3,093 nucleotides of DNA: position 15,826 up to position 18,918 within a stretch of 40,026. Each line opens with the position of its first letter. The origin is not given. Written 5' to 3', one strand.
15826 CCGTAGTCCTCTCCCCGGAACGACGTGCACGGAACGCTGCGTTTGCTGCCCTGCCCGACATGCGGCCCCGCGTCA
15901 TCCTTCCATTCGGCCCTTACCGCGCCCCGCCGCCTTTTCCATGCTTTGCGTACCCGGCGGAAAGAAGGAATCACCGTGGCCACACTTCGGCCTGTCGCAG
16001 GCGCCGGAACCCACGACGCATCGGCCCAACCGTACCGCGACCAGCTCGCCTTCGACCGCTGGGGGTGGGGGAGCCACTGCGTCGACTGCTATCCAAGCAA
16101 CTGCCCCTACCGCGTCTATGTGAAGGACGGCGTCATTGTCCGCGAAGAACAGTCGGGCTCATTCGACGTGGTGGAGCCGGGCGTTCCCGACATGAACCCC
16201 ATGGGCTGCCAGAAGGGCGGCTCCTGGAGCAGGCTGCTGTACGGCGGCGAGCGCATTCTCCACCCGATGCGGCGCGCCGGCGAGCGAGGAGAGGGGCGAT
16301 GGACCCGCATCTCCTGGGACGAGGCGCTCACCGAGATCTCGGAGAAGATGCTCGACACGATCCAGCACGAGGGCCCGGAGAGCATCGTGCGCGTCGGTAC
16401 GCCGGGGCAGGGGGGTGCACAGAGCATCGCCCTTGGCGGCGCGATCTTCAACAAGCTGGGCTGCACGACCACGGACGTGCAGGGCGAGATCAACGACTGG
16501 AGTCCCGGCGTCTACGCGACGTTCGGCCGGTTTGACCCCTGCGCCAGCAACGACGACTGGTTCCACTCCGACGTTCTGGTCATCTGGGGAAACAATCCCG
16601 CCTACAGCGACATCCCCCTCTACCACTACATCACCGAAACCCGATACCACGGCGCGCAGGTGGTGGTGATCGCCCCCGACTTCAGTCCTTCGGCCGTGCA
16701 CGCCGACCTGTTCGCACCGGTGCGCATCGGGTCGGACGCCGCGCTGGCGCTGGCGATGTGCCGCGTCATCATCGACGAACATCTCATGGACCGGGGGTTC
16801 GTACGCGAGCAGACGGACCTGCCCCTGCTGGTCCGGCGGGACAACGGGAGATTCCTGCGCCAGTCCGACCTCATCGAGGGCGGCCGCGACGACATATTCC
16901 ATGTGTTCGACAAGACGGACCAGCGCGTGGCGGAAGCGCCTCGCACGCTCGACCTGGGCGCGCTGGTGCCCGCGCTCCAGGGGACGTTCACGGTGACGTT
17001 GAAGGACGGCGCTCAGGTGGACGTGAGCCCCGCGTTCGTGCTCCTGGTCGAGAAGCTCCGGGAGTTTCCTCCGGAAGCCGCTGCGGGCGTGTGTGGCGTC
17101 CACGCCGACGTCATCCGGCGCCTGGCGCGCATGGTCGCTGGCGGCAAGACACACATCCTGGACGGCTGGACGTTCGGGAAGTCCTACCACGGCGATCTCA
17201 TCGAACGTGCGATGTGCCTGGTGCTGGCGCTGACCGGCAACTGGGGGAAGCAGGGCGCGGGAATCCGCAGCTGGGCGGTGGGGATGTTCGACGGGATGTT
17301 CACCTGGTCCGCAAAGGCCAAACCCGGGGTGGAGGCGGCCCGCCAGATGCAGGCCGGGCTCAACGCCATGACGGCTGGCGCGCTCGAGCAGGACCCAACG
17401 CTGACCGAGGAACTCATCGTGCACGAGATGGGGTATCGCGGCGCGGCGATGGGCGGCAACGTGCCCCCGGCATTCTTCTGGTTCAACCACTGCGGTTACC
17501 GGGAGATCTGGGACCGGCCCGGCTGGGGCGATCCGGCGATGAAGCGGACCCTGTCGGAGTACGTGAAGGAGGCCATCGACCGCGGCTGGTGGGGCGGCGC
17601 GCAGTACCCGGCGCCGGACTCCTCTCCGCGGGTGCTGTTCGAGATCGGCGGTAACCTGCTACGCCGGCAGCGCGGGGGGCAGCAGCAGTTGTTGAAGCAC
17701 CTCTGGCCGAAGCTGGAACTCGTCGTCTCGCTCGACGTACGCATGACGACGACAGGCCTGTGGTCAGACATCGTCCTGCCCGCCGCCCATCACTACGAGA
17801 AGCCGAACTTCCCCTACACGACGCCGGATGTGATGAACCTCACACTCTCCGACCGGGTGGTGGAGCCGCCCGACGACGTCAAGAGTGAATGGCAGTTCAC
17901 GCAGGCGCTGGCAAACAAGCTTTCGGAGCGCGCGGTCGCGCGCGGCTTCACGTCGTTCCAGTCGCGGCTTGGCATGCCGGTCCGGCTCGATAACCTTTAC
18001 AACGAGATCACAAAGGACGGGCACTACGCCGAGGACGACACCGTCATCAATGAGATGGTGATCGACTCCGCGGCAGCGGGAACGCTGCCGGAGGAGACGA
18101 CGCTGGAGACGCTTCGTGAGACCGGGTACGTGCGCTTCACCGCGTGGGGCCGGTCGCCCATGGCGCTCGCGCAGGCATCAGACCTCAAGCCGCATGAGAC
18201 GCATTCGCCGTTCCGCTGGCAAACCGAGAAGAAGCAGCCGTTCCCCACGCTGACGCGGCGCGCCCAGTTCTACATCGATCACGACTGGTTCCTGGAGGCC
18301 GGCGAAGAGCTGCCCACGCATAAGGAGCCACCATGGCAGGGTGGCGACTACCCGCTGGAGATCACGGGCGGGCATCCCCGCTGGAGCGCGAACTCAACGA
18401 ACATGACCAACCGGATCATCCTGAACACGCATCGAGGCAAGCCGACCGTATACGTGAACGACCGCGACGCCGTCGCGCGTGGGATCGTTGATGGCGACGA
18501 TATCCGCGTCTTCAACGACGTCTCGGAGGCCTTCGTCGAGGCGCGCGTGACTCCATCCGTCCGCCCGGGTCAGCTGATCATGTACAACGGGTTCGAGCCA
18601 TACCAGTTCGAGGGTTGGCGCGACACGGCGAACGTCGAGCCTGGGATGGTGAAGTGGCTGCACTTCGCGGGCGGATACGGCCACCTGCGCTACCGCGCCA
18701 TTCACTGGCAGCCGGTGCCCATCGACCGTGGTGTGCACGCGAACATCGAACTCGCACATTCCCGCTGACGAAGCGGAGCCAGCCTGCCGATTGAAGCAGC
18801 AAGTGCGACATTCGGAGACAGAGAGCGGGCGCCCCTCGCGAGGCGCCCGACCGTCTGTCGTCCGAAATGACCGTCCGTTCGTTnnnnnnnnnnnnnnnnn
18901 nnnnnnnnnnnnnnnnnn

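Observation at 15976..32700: Only one of five alpha subunits has a twin-arginine signal, and both EB_dh gamma subunits lack signal peptides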

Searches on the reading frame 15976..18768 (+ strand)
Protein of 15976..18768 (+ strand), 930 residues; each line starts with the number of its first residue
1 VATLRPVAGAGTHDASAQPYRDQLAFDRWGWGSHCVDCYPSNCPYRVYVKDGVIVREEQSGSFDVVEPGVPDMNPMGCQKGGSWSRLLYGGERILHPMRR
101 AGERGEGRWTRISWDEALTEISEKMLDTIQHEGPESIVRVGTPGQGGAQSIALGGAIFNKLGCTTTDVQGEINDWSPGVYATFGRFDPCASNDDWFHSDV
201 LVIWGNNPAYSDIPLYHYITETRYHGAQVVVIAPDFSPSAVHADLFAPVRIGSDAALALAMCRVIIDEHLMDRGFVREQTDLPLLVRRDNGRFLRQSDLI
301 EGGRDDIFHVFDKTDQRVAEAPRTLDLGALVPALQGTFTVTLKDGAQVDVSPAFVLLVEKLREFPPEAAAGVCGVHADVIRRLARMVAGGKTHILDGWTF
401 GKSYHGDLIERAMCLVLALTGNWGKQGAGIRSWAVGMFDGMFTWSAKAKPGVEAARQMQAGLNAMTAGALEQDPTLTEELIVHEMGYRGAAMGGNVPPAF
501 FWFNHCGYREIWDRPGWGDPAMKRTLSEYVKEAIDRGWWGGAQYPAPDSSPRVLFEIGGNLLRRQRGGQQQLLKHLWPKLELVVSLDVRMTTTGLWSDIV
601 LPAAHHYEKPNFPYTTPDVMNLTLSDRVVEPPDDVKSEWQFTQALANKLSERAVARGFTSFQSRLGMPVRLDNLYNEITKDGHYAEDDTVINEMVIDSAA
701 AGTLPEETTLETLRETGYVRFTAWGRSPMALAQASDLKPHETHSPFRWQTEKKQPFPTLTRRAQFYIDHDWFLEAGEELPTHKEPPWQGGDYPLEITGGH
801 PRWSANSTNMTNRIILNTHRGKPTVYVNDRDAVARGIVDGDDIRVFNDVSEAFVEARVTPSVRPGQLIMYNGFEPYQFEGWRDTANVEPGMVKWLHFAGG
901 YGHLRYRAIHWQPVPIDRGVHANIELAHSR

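Call 4: search_protein_families(library=pfam, proteins=[window:15976-18768:+])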
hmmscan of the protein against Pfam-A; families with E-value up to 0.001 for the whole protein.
window:15976-18768:+ (930 aa): 2 families
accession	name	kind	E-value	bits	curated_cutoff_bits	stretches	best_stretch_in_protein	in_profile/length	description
PF00384.28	Molybdopterin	-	2e-38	132.8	24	1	93-647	1-352/353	Molybdopterin oxidoreductase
PF01568.27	Molydop_binding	-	9.9e-15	55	26.8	1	796-875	3-82/110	Molydopterin dinucleotide binding domain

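Call 60: search_protein_families(library=ncbifam, proteins=[window:15976-18768:+], max_evalue=1e-10)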
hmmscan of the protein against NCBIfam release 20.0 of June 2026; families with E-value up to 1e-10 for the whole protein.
window:15976-18768:+ (930 aa): 21 families
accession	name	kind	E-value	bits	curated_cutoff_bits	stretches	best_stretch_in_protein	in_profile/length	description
TIGR03479.1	DMSO_red_II_alp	subfamily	1.6e-261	870.3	984.75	1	20-925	48-913/913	molybdopterin-dependent oxidoreductase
NF042978.1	EthbenzDh_ebdA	equivalog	1.3e-239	797.7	2000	1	17-925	65-975/977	ethylbenzene dehydrogenase subunit alpha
TIGR01580.1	narG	equivalog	7.4e-64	215.9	1084.15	4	103-300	151-361/1235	nitrate reductase subunit alpha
TIGR02166.1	dmsA_ynfE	subfamily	1.6e-62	211.7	777.7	2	26-277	41-296/794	DMSO/selenate family reductase complex A subunit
NF011566.1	PRK14990.1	exception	3.3e-49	167.6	1600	1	31-277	60-316/814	dimethylsulfoxide reductase subunit A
TIGR01591.1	Fdh-alpha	equivalog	8.7e-45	153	666.25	1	43-280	10-238/672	formate dehydrogenase subunit alpha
NF012032.0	PRK15488.1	equivalog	1.3e-44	152.3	694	1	76-278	81-279/759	thiosulfate reductase PhsA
NF041885.1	selenate_YnfE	exception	2.3e-43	148.1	1675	1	21-276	40-302/805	selenate/tellurate reductase subunit YnfE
NF041884.1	selenate_YnfF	exception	7.6e-42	143.2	1650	1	21-276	37-295/798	selenate/tellurate reductase subunit YnfF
TIGR00509.1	bisC_fam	subfamily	3e-33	115.1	1017.55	0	101-280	63-259/772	molybdopterin guanine dinucleotide-containing S/N-oxide reductase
NF011682.0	PRK15102.1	equivalog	2.5e-29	102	909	0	366-431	333-398/829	trimethylamine-N-oxide reductase TorA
TIGR02164.1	torA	equivalog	1.4e-28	99.5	1465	0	365-431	328-394/824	trimethylamine-N-oxide reductase TorA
NF047855.1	AssmNtatRedNasC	equivalog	3.3e-22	78.6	1100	1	39-281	21-264/708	assimilatory nitrate reductase catalytic subunit NasC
TIGR01553.1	formate-DH-alph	equivalog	1.9e-21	75.6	814.2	1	74-430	87-440/1009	formate dehydrogenase-N subunit alpha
NF041513.1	formate_DH_Act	exception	2.8e-21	75.1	1400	1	41-289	52-304/1067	formate dehydrogenase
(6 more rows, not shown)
